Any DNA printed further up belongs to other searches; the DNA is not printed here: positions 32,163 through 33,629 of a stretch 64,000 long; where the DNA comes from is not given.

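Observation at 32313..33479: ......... intein splitting DNA polymerase motif C (DTDS)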

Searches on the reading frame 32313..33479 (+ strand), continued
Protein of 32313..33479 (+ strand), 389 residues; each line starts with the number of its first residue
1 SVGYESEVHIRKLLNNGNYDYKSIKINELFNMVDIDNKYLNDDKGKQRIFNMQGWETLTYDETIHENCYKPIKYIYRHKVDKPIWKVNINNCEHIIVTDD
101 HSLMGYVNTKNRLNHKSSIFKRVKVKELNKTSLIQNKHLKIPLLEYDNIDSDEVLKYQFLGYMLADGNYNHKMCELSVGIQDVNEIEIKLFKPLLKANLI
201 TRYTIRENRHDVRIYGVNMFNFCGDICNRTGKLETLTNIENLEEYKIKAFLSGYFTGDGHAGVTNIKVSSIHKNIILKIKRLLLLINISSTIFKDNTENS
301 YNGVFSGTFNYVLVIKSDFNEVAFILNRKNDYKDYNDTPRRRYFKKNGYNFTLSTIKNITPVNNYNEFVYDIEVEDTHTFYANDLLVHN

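Call 54: find_encoding_contigs(protein=P0004, flank=8000, max_places=2)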
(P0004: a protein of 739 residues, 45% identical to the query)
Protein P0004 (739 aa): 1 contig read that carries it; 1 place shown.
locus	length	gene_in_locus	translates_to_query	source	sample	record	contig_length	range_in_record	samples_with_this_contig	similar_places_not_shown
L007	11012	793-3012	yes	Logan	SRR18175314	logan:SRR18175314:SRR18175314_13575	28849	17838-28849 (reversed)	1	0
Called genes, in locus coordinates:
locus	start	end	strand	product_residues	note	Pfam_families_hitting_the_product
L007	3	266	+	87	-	?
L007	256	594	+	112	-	PF01503:PRA-PH (weak)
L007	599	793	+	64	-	-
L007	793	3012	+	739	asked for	PF00136:DNA_pol_B, PF14890:Intein_splicing, PF14528:LAGLIDADG_3 (weak)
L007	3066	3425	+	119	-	-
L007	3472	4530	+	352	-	PF00154:RecA_N, PF21134:T4_UVSX_C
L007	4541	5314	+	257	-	PF18909:dGTP_diPhyd_N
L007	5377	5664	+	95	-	PF10902:WYL_2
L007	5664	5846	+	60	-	-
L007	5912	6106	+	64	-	-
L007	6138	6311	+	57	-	-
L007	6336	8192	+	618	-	PF14890:Intein_splicing, PF01844:HNH, PF02511:Thy1 (faint)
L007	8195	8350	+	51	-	-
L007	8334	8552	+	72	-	-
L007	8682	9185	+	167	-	-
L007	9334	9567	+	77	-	-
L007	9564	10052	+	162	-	PF05728:UPF0227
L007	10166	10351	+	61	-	-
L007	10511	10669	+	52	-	-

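Call 55: find_encoding_contigs(protein=P0032, flank=8000, max_places=2)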
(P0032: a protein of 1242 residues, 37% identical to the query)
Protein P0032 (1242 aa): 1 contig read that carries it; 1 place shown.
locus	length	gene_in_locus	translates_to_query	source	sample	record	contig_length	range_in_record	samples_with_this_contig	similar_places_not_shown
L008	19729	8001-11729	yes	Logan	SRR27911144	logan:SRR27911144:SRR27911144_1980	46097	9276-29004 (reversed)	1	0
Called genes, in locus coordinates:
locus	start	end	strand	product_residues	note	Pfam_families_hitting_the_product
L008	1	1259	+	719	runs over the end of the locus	PF02463:SMC_N (weak), PF13476:AAA_23, PF13514:AAA_27 (faint), PF13555:AAA_29 (weak)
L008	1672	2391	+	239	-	-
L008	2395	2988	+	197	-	PF01464:SLT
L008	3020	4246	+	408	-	PF02350:Epimerase_2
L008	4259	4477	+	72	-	-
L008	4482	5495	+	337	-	PF01073:3Beta_HSD, PF01370:Epimerase, PF04321:RmlD_sub_bind, PF05368:NmrA (faint), PF16363:GDP_Man_Dehyd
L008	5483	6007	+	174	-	PF00908:dTDP_sugar_isom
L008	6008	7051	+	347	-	PF01370:Epimerase (weak), PF04321:RmlD_sub_bind (weak)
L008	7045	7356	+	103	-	-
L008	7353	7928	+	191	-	PF00692:dUTPase, PF22769:DCD (weak)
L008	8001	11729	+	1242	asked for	PF03104:DNA_pol_B_exo1, PF00136:DNA_pol_B, PF14890:Intein_splicing, PF14528:LAGLIDADG_3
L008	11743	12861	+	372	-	PF00154:RecA_N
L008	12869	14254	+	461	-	PF13481:AAA_25 (weak), PF03796:DnaB_C, PF06745:ATPase (weak)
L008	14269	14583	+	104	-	-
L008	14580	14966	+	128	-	PF23837:DUF7207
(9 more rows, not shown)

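Call 56: find_encoding_contigs(protein=P0005, flank=8000, max_places=2)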
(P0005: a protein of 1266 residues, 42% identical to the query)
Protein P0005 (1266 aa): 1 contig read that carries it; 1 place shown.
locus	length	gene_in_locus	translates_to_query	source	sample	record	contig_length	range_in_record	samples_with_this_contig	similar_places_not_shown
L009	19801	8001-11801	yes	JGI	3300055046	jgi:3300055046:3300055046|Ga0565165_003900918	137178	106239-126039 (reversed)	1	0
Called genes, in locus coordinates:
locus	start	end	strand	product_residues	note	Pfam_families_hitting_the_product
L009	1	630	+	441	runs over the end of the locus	PF13481:AAA_25 (weak), PF03796:DnaB_C, PF06745:ATPase (weak)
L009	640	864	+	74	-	-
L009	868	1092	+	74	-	-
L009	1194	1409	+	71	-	-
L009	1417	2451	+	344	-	-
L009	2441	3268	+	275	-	-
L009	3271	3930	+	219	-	PF12705:PDDEXK_1 (weak)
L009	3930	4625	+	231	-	PF05618:RimB-like, PF13975:gag-asp_proteas (faint)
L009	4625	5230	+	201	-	-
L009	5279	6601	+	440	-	-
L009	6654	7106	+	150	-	-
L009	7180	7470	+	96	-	PF11126:Phage_DsbA (weak)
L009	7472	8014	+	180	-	-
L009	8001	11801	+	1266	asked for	PF03104:DNA_pol_B_exo1, PF00136:DNA_pol_B, PF14890:Intein_splicing, PF14528:LAGLIDADG_3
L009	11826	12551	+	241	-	-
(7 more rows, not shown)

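Call 61: search_protein_families(library=phrogs, proteins=[window:32313-33479:+], max_evalue=0.001)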
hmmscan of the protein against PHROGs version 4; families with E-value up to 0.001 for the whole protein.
window:32313-33479:+ (389 aa): 0 families

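Call 63: find_related_loci(query=window:32313-33479:+, collection=viral_contigs, flank=4000)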
Query window:32313-33479:+ (389 aa) in viral_contigs; peptide patterns used: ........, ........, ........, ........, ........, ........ (x = any residue, [..] = any of these).
11 stretches matched a pattern, but none encodes a relative of the query by tblastn (E <= 1e-3).

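Call 78: fold_search(model_id=the predicted structure, library=viral)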
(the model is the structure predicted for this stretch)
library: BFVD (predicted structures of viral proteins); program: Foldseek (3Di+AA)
matches with E <= 10: 615; with E <= 0.001: 230
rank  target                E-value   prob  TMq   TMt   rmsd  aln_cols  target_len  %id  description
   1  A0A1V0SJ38            1.8e-18  1.00  0.62  0.43   7.9       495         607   18  Homing endonuclease [Klosneuvirus KNV1]
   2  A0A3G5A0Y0            2.0e-18  1.00  0.64  0.29   8.6       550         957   16  DNA-directed RNA polymerase [Harvfovirus sp.]
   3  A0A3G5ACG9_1          2.2e-17  1.00  0.63  0.33   6.5       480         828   14  SNF2-like helicase [Hyperionvirus sp.]
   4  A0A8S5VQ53            1.1e-15  1.00  0.57  0.23   7.6       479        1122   17  (no name in the UniProt tables at hand)
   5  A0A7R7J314            2.2e-15  1.00  0.55  0.25   8.2       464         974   16  (no name in the UniProt tables at hand)
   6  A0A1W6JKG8            6.5e-15  1.00  0.52  0.30   7.9       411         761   17  Anaerobic ribonucleoside triphosphate reductase [Lactococcus phage AM4]
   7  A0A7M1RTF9            9.4e-15  1.00  0.52  0.27  15.2       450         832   18  Terminase [uncultured phage cr131_1]
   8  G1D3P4                1.2e-14  1.00  0.59  0.30   6.6       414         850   15  Terminase [Mycobacterium phage LittleE]
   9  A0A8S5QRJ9            1.4e-14  1.00  0.52  0.27   8.3       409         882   16  Chromatin remodeling complex ATPase [Myoviridae sp. ctgXL3]
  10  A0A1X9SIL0            1.6e-14  1.00  0.60  0.30   7.9       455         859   16  (no name in the UniProt tables at hand)
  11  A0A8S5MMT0            1.8e-14  1.00  0.52  0.33  12.9       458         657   13  Intein splicing domain [Siphoviridae sp. ctxc31]
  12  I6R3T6                2.2e-14  1.00  0.47  0.55   7.9       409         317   18  (no name in the UniProt tables at hand)
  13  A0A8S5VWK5            2.6e-14  1.00  0.54  0.25   9.9       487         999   14  (no name in the UniProt tables at hand)
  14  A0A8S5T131            4.5e-14  1.00  0.56  0.27   8.6       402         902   17  Terminase large subunit [Myoviridae sp. ctp4Q36]
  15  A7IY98                5.3e-14  1.00  0.59  0.28   6.3       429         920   16  Putative large terminase [Corynebacterium phage P1201]
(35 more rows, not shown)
